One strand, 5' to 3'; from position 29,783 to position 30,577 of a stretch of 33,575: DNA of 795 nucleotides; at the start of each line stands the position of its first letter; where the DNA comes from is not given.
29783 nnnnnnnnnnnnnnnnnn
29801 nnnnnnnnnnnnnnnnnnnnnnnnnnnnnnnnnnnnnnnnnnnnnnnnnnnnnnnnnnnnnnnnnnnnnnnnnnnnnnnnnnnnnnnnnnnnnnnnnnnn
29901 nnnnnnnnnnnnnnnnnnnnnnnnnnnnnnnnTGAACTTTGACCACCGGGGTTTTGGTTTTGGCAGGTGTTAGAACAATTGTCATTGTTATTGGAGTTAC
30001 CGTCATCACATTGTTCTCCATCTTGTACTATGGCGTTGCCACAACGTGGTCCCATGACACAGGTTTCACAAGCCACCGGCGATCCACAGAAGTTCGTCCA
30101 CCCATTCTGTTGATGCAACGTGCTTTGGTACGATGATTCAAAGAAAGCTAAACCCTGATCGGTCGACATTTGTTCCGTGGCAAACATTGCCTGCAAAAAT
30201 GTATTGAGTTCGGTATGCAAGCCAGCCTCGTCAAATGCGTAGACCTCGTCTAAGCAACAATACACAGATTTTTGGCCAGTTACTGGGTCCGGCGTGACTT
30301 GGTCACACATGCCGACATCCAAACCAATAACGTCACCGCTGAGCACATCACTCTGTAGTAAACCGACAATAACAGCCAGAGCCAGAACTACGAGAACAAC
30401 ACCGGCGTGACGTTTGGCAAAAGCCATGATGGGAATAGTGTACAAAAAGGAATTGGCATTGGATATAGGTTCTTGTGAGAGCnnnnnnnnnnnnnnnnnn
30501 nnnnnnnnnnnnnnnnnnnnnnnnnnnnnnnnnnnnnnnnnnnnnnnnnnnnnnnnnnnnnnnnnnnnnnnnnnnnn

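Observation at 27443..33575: Tandem pair of giant cysteine-rich-repeat surface proteins: candidate adhesin or host-interaction locus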

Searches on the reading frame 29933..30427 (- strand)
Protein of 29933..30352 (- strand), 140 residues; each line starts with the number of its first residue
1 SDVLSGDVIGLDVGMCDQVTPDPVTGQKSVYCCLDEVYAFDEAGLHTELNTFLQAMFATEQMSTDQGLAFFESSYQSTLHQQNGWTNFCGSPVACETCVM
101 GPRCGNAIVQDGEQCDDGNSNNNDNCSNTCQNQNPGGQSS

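Call 30: find_related_loci(query=A1, collection=genome_contigs, flank=10000)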
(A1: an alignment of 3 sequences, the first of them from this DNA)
Query A1 (135 aa) in genome_contigs; peptide patterns used: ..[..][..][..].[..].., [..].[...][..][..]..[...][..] (x = any residue, [..] = any of these).
53 stretches matched a pattern; 10 encode a relative of the query (tblastn E <= 1e-3); 10 distinct loci.
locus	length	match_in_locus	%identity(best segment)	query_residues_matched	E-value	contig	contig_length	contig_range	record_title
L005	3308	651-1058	41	1-135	2e-35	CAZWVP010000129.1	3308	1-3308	MAG TPA_asm: uncultured Candidatus Peribacteria bacterium isolate SRP342105_co1_350 genome assembly, contig: NODE_43636_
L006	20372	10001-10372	51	8-135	2e-38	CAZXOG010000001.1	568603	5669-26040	MAG TPA_asm: uncultured Candidatus Peribacteria bacterium isolate binchicken_co115_80 genome assembly, contig: NODE_7_le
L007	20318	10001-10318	44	30-135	5e-29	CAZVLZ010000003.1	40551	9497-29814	MAG TPA_asm: uncultured Candidatus Peribacteria bacterium isolate SRP263991_co1_524 genome assembly, contig: NODE_1031_l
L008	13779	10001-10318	41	30-135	7e-27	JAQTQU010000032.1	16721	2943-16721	MAG: Candidatus Peribacteraceae bacterium isolate STB_147 NODE_8077_length_16721_cov_3.456189_Sandtown_B, whole genome s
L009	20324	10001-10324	41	28-135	9e-27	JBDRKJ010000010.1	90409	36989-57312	MAG: Candidatus Peregrinibacteria bacterium isolate MEGAHIT-group-1.70 k141_10128767, whole genome shotgun sequence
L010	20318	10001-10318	39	30-135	1e-25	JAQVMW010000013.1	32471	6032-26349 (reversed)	MAG: Candidatus Peribacteraceae bacterium isolate STF1_142 NODE_2866_length_32471_cov_5.072749_Sandtown_F1, whole genome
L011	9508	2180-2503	39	28-135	4e-26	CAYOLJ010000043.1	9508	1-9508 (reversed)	MAG TPA_asm: uncultured Candidatus Peribacteria bacterium isolate SRP178699_co1_637 genome assembly, contig: NODE_10021_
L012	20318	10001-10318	39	30-135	7e-25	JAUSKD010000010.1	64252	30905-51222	MAG: Candidatus Peribacter sp. isolate E14_metabat.bin.351 E14_k141_739849, whole genome shotgun sequence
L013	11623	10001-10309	33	33-135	1e-21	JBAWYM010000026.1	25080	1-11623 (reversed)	MAG: Candidatus Peregrinibacteria bacterium isolate ELA089 MAG089_26, whole genome shotgun sequence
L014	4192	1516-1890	30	13-134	3e-20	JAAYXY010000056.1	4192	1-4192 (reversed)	MAG: Candidatus Peribacteria bacterium isolate AS06rmzACSIP_191 415483_AS06, whole genome shotgun sequence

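Call 39: search_solved_structures(query=window:29954-30352:-, max_evalue=10)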
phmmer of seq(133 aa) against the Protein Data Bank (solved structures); distinct sequences matched with E-value up to 10: 0.

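Call 48: search_protein_families(library=pfam, proteins=[L009:1621-2946:-, L009:3276-4079:-, L009:4143-9611:+, L009:9635-11686:+, L009:11765-12655:-, L009:12643-13323:-, L009:13565-14371:+, L009:14626-16104:+], max_evalue=0.001)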
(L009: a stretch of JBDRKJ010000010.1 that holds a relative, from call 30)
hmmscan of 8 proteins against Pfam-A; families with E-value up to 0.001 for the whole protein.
L009:1621-2946:- (441 aa): 2 families
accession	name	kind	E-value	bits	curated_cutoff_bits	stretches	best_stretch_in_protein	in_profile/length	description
PF03023.19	MurJ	-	1.2e-48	166.3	27.4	1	48-435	9-404/451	Lipid II flippase MurJ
PF01554.23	MatE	-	6.5e-13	49.1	24.9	1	258-401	19-161/161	MatE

L009:3276-4079:- (267 aa): 2 families
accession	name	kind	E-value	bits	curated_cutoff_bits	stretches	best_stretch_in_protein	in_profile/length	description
PF13462.12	Thioredoxin_4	-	1e-08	36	23.2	1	94-263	4-164/165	Thioredoxin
PF18400.7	Thioredoxin_12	-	8.1e-05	23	26.1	0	96-150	135-189/190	Thioredoxin-like domain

L009:4143-9611:+ (1822 aa): 1 family
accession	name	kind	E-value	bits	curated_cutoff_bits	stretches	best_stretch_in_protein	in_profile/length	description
PF13948.11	DUF4215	-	1.4e-34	118.6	27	6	1484-1512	19-46/47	Domain of unknown function (DUF4215)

L009:9635-11686:+ (683 aa): 1 family
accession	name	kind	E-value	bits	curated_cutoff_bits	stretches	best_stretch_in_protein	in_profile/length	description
PF13948.11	DUF4215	-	2.2e-34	117.9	27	4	468-502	14-46/47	Domain of unknown function (DUF4215)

L009:11765-12655:- (296 aa): 1 family
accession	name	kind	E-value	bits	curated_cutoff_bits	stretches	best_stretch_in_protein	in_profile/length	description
PF04536.20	TPM_phosphatase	-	3.2e-39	134.2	22.1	1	39-162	1-124/125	TPM domain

L009:12643-13323:- (226 aa): 1 family
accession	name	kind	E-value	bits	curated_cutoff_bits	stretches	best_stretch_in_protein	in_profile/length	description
PF04011.17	LemA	-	8.6e-55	185.1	26.2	1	76-224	1-149/149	LemA family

L009:13565-14371:+ (268 aa): 6 families
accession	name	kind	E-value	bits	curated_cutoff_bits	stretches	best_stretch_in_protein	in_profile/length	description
PF06821.19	Ser_hydrolase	-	1e-25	91.1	22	1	89-262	2-168/172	Serine hydrolase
PF00561.26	Abhydrolase_1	-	1.4e-13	51.5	25.8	1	87-190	2-118/245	alpha/beta hydrolase fold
PF12697.13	Abhydrolase_6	-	6.8e-11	43.7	26.3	1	90-183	3-98/217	Alpha/beta hydrolase family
PF10230.15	LIDHydrolase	-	4.3e-05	23.8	27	0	144-178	82-117/262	Lipid-droplet associated hydrolase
PF12146.15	Hydrolase_4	-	4.8e-05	23.2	27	0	145-183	75-113/239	Serine aminopeptidase, S33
PF20408.4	Abhydrolase_11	-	0.00039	20.6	27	0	86-247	3-165/193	Alpha/beta hydrolase domain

L009:14626-16104:+ (492 aa): 0 families

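Call 53: find_homologous_proteins(query=A1, max_evalue=0.001)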
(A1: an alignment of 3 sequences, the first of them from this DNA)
Query A1 (3 sequences): 1485 candidates shared short words with the query, none scored E <= 0.001.

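Call 74: search_protein_families(library=pfam, proteins=[window:29933-30352:-], max_evalue=10)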
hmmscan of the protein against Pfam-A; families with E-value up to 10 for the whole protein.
window:29933-30352:- (140 aa): 1 family
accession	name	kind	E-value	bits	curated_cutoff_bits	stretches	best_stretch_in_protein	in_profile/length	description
PF13948.11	DUF4215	-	3e-07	31.1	27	1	95-131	14-47/47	Domain of unknown function (DUF4215)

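Call 98: search_solved_structures(query=A5, max_evalue=10)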
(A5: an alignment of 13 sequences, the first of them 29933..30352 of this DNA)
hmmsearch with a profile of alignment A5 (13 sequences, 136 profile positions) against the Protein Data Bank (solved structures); distinct sequences matched with E-value up to 10: 2.
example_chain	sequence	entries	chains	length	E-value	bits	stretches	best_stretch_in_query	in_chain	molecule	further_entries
2i47_A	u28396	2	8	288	0.071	16.3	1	77-117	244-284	ADAM 17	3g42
1vcl_A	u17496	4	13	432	0.64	13.2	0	2-38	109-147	hemolytic lectin CEL-III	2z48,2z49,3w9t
